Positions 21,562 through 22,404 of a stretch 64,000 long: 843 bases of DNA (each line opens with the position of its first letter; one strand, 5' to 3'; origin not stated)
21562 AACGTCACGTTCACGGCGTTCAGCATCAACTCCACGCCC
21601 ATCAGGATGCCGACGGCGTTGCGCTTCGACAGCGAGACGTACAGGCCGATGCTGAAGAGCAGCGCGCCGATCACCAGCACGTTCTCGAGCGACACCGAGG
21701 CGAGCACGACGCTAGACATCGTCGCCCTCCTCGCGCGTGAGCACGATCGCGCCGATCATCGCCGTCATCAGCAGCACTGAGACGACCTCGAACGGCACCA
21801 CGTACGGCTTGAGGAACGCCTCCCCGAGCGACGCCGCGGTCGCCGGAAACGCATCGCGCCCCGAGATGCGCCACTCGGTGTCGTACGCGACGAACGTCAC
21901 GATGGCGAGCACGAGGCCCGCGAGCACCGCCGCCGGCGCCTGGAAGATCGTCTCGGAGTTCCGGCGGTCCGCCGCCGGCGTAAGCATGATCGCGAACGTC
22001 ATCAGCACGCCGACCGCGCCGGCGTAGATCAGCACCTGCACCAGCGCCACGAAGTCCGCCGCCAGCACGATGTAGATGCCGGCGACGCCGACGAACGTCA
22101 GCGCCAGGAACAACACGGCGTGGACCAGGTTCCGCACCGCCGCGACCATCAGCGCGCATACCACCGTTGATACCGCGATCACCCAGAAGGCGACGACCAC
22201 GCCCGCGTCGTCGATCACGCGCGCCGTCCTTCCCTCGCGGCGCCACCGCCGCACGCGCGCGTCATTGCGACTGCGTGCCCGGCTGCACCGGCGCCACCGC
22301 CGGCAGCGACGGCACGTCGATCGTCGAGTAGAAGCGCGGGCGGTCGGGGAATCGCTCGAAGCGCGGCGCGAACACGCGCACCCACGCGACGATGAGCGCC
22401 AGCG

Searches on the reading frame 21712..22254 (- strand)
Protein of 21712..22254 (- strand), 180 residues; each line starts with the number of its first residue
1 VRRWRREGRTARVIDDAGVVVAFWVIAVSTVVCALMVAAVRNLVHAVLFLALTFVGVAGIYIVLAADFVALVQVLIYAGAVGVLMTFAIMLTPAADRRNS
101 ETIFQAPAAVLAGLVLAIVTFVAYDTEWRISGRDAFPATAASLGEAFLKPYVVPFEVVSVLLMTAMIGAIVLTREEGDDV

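Call 51: find_encoding_contigs(protein=window:21712-22254:-, flank=10000, max_places=3)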
Protein window:21712-22254:- (180 aa): no gene with exactly this product is on record in the collection.
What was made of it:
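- Tried and rejected: One anchor look-up failed (call 51).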
